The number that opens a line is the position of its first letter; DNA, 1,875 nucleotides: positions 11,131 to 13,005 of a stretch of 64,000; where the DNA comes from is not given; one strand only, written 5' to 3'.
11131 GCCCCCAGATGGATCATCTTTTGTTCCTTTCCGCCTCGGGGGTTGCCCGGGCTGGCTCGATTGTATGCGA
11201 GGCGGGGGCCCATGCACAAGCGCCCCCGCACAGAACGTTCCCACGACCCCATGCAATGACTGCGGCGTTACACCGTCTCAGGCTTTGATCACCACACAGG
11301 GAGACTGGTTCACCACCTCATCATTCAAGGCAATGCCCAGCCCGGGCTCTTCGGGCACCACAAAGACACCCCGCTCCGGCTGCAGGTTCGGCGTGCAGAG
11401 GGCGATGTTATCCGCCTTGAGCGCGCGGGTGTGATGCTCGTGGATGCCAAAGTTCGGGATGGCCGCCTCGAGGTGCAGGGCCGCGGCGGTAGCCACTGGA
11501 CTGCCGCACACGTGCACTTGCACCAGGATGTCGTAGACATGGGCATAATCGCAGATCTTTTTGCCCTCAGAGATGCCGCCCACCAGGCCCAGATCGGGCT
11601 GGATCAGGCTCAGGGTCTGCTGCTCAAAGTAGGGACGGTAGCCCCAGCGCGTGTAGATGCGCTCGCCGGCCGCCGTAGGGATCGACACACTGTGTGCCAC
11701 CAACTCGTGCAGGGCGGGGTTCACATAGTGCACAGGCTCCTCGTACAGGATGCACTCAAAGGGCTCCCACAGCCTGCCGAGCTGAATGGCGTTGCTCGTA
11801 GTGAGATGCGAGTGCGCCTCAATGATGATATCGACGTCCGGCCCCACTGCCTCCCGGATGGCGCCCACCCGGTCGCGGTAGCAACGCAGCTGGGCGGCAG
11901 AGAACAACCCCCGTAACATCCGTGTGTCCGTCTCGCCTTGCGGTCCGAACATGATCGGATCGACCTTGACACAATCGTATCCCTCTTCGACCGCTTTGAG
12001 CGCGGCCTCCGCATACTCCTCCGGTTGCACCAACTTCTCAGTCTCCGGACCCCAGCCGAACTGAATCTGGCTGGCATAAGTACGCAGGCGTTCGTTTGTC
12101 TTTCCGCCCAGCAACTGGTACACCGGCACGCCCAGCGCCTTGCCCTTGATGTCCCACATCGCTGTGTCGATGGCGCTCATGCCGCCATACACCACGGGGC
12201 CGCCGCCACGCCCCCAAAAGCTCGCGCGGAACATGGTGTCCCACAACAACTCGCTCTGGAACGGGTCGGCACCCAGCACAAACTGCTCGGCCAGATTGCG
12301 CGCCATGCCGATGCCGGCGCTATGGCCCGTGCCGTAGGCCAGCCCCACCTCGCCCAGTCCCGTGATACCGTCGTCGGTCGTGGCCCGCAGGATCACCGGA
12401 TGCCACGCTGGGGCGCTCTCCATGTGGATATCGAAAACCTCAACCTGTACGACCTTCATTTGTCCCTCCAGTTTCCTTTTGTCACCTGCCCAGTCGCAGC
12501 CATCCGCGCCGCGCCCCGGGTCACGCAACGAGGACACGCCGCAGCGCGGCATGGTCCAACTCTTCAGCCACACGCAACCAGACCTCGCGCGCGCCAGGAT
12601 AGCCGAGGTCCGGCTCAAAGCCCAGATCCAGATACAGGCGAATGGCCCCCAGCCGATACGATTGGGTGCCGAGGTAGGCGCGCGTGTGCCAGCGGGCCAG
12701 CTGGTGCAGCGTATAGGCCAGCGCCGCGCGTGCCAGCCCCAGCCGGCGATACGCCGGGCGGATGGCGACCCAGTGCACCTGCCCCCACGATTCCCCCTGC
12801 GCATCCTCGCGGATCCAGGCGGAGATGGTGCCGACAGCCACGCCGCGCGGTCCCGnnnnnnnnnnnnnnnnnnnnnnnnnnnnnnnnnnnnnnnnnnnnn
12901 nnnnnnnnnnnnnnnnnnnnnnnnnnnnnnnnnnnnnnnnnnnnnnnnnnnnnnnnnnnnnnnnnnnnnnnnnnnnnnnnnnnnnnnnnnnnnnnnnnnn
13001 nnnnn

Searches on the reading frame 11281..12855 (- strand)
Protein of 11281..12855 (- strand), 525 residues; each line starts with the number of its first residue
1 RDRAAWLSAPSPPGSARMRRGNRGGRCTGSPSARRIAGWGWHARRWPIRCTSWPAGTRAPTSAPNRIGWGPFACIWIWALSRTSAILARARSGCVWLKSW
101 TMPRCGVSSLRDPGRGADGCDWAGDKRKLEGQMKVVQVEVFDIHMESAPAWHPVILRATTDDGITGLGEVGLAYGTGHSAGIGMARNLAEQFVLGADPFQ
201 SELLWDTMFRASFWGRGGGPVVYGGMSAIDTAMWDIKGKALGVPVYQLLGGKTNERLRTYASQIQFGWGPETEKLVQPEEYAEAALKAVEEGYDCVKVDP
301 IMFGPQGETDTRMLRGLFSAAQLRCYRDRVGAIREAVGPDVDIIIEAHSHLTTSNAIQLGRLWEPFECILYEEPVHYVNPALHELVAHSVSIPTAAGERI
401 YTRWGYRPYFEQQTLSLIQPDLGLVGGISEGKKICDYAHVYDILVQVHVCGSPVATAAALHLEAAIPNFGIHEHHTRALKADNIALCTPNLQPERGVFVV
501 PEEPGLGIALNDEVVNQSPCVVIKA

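Call 25: search_protein_families(library=pfam, proteins=[window:11281-12855:-], max_evalue=0.00001)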
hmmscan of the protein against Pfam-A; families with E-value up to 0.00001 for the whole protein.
window:11281-12855:- (525 aa): 2 families
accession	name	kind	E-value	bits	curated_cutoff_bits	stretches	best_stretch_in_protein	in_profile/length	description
PF13378.12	MR_MLE_C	-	7.3e-54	183.2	29.4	1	280-513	1-218/219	Enolase C-terminal domain-like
PF02746.21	MR_MLE_N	-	6.1e-16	59.1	22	1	145-250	20-117/117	Mandelate racemase / muconate lactonizing enzyme, N-terminal domain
